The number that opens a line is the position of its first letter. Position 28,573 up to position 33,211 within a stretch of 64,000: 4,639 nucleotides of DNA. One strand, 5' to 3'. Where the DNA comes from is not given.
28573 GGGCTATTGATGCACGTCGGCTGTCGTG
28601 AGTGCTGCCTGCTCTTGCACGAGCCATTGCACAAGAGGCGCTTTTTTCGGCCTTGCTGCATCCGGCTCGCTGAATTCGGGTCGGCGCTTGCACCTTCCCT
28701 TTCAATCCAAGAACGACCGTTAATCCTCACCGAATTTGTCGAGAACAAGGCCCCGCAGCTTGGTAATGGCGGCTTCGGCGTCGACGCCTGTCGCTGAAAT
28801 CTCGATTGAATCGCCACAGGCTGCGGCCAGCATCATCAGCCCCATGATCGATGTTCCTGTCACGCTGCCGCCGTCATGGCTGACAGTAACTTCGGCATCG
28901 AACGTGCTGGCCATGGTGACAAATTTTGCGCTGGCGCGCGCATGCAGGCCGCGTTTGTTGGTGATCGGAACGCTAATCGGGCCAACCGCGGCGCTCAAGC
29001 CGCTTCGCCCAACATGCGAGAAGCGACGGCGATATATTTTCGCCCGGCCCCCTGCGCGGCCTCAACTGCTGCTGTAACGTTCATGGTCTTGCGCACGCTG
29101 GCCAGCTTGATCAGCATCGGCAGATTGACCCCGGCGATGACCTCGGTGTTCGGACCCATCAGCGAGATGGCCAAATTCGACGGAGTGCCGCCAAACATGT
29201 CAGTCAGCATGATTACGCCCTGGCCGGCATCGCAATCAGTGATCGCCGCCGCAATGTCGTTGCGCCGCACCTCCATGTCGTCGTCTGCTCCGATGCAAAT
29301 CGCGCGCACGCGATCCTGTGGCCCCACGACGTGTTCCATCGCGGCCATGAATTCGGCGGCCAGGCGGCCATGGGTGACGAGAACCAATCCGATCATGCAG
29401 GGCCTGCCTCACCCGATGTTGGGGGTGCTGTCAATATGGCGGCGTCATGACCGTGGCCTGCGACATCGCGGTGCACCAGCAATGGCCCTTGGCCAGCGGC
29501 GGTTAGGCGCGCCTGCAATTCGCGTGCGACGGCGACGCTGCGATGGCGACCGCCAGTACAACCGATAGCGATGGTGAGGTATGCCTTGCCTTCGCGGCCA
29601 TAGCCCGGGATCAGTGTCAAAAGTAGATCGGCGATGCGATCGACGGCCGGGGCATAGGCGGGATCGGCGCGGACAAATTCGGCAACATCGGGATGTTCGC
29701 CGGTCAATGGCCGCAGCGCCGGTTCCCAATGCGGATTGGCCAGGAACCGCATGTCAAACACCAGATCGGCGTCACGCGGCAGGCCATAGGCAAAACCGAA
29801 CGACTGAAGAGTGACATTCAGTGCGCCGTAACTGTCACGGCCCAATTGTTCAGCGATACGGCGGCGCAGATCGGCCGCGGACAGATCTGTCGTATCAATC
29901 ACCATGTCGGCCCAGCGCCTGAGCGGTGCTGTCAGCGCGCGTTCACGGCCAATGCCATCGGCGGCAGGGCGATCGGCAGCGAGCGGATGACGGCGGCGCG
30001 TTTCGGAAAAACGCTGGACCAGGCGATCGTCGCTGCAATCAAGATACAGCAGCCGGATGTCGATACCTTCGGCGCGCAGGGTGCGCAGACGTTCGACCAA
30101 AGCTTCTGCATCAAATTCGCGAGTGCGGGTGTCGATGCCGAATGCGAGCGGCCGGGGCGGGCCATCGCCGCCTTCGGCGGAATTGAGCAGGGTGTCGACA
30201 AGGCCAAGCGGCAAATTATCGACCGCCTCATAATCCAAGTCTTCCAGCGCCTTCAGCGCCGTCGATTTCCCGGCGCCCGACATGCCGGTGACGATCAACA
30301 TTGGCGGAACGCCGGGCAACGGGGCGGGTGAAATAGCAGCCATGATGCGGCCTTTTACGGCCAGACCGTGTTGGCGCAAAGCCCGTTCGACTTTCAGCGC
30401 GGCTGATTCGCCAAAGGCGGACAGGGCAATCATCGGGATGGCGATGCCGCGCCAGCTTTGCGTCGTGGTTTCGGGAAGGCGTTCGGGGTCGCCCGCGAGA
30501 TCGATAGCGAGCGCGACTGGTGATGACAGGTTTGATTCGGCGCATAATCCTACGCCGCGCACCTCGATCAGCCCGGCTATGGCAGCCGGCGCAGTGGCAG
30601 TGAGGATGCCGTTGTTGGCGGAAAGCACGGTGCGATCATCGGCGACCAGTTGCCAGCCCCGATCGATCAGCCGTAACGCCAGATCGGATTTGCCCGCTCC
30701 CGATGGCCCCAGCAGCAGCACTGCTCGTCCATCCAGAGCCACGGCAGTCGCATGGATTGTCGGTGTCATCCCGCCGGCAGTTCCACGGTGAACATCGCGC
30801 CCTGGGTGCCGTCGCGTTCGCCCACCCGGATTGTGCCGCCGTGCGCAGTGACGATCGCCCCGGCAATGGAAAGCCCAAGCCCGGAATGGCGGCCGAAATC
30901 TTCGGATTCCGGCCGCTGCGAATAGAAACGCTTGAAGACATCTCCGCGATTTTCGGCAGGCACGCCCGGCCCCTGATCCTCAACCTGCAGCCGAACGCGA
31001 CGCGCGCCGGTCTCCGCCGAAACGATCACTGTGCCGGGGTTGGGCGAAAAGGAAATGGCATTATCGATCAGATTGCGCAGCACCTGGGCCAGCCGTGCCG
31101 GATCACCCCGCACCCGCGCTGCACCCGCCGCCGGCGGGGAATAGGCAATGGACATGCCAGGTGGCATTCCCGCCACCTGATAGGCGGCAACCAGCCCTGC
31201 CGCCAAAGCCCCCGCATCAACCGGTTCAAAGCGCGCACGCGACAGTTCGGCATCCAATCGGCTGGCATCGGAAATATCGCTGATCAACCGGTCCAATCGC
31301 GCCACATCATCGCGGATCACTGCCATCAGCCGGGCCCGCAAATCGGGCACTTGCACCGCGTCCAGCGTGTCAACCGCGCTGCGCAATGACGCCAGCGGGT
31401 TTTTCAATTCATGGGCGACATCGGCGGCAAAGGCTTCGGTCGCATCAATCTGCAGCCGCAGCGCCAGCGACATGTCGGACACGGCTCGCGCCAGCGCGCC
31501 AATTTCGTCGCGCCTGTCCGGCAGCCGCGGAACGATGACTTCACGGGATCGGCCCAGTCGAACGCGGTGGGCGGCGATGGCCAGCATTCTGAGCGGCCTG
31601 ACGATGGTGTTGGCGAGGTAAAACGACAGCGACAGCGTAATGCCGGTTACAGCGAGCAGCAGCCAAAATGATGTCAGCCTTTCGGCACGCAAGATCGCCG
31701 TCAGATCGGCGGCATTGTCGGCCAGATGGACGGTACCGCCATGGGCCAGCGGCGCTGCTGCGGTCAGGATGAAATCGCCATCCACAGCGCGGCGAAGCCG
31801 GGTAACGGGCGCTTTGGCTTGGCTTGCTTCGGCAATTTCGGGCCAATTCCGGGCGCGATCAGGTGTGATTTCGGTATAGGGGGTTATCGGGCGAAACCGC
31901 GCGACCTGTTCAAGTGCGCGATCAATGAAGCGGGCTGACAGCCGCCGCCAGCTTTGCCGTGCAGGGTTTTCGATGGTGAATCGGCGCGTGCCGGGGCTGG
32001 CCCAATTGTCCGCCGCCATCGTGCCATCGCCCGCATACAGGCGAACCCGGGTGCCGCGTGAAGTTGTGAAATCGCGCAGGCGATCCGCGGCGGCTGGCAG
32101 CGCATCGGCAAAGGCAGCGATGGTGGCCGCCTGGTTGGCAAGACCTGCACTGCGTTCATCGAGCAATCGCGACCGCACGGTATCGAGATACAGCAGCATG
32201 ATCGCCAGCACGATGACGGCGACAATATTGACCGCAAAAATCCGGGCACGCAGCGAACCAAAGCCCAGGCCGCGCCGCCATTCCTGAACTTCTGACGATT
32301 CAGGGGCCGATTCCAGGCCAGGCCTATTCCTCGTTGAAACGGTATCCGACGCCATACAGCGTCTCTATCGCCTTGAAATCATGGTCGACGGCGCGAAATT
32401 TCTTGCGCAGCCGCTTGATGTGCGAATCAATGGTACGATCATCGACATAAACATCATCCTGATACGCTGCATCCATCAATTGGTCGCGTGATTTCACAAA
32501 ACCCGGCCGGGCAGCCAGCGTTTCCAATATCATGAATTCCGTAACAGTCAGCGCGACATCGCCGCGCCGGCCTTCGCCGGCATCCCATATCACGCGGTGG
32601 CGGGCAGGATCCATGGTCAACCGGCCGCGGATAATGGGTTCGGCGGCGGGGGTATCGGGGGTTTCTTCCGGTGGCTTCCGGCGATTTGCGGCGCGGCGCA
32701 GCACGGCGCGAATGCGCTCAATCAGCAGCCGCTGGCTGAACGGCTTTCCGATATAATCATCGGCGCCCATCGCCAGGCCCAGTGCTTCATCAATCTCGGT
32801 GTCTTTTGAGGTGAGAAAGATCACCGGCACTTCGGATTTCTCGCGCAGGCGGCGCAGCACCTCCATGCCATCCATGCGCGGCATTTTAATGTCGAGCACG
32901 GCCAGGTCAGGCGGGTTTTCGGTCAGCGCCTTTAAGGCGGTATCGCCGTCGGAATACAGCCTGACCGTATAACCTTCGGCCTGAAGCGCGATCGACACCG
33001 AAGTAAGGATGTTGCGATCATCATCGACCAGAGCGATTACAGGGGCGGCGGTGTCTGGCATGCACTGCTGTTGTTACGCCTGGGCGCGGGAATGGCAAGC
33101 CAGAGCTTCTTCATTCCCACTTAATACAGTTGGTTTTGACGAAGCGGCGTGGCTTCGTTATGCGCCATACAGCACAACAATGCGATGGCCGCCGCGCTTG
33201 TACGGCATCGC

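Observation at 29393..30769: HPr kinase fused in frame to RapZ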

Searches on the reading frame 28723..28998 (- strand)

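Call 4: search_protein_families(library=pfam, proteins=[window:28723-28998:-], max_evalue=0.01)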
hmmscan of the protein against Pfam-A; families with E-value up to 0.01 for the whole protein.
window:28723-28998:- (92 aa): 1 family
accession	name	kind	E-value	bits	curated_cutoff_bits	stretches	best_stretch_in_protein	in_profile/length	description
PF00381.24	PTS-HPr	-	5.8e-27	94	23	1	10-85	5-79/81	PTS HPr component phosphorylation site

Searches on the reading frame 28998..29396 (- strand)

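Call 4: search_protein_families(library=pfam, proteins=[window:28998-29396:-], max_evalue=0.01)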
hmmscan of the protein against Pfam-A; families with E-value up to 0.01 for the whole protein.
window:28998-29396:- (133 aa): 1 family
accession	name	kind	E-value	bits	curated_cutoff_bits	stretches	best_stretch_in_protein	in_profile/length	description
PF03610.21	EIIA-man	-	2.1e-30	105.7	21.4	1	3-114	1-115/116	PTS system fructose IIA component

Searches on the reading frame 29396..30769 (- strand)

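Call 4: search_protein_families(library=pfam, proteins=[window:29396-30769:-], max_evalue=0.01)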
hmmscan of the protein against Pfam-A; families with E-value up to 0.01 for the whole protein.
window:29396-30769:- (458 aa): 17 families
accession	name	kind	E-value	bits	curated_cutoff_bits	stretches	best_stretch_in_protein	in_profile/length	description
PF22740.1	PapZ_C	-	9.6e-43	145.7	27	1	318-436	2-120/121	RapZ C-terminal domain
PF03668.21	RapZ-like_N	-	2.1e-41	141.7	25.4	1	157-311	3-156/158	RapZ-like N-terminal domain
PF07475.17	Hpr_kinase_C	-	9.3e-17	61.5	33.3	1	4-75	8-80/171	HPr Serine kinase C-terminal domain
PF13671.12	AAA_33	-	5.4e-07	30.4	27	0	17-46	2-32/143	AAA domain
PF13191.12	AAA_16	-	6.5e-07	30.4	32.6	0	153-179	22-49/167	AAA ATPase domain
PF13401.12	AAA_22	-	1.1e-06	29.5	27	0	157-181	7-31/130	AAA domain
PF13555.12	AAA_29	-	1.1e-06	28.7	27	0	158-176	25-43/61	P-loop containing region of AAA domain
PF13238.12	AAA_18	-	1.1e-05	26.4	29.4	0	159-180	2-24/128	AAA domain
PF00005.33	ABC_tran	-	2e-05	25.7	25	0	158-178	14-34/137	ABC transporter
PF03193.22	RsgA_GTPase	-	2.4e-05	24.6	30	0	8-37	100-129/174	RsgA GTPase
PF13521.12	AAA_28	-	4.9e-05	24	27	0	159-184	3-29/164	AAA domain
PF25199.1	nSTAND_NTPase5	-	0.00012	22.3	34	0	152-174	38-60/145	Novel STAND NTPase 5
PF13604.12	AAA_30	-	0.001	19.3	27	0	157-177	20-40/191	AAA domain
PF20720.3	nSTAND3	-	0.0025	18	27.2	0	14-40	17-47/155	Novel STAND NTPase 3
PF20703.3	nSTAND1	-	0.0061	16.7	27.1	0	156-174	34-52/379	Novel STAND NTPase 1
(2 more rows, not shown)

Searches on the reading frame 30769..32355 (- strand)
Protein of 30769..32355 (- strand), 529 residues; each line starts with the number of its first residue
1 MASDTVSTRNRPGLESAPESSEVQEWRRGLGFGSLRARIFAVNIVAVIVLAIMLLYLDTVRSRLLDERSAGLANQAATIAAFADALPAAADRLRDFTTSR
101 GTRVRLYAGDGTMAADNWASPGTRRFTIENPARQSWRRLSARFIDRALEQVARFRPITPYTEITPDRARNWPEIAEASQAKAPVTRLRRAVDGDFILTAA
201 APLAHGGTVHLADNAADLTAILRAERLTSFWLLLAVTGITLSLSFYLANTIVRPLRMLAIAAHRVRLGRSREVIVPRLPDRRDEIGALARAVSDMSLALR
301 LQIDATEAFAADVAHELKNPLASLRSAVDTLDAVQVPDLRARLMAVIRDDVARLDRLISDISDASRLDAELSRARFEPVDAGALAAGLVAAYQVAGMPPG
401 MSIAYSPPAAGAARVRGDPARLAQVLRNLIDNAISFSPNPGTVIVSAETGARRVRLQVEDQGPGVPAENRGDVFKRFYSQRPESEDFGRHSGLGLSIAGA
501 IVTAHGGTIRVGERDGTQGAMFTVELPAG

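Call 4: search_protein_families(library=pfam, proteins=[window:30769-32355:-], max_evalue=0.01)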
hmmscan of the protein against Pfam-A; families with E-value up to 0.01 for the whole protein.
window:30769-32355:- (529 aa): 6 families
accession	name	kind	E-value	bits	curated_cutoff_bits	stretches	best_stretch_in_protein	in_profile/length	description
PF02518.31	HATPase_c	-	1.3e-24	87.2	26.4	1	417-528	1-109/111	Histidine kinase-, DNA gyrase B-, and HSP90-like ATPase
PF00512.31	HisKA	-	3.6e-13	49.8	26.9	1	308-370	4-66/66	His Kinase A (phospho-acceptor) domain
PF13755.11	Sensor_TM1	-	5.4e-08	32.9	26.6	1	32-89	9-67/68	Sensor N-terminal transmembrane domain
PF00672.30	HAMP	-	1.1e-06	29.3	25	1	247-300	2-52/53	HAMP domain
PF13756.12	Stimulus_sens_1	-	2.3e-06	28.5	29.8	1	89-190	6-108/111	Stimulus-sensing domain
PF13581.12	HATPase_c_2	-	0.0051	17.3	27.4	0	438-503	52-110/127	Histidine kinase-like ATPase domain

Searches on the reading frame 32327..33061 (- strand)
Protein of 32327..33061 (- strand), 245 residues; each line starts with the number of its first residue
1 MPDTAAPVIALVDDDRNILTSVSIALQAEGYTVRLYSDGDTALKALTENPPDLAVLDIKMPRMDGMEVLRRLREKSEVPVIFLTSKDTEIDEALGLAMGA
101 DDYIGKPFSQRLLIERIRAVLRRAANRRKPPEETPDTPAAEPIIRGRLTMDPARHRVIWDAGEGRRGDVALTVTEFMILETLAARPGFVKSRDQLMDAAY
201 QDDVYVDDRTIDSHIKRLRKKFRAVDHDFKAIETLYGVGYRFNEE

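Call 4: search_protein_families(library=pfam, proteins=[window:32327-33061:-], max_evalue=0.01)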
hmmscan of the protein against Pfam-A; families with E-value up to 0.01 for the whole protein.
window:32327-33061:- (245 aa): 2 families
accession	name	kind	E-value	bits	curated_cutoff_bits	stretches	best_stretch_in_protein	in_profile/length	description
PF00072.30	Response_reg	-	1.1e-28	100.1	30.2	1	9-118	1-111/111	Response regulator receiver domain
PF00486.34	Trans_reg_C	-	9.3e-23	80.5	26.2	1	168-242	3-77/77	Transcriptional regulatory protein, C terminal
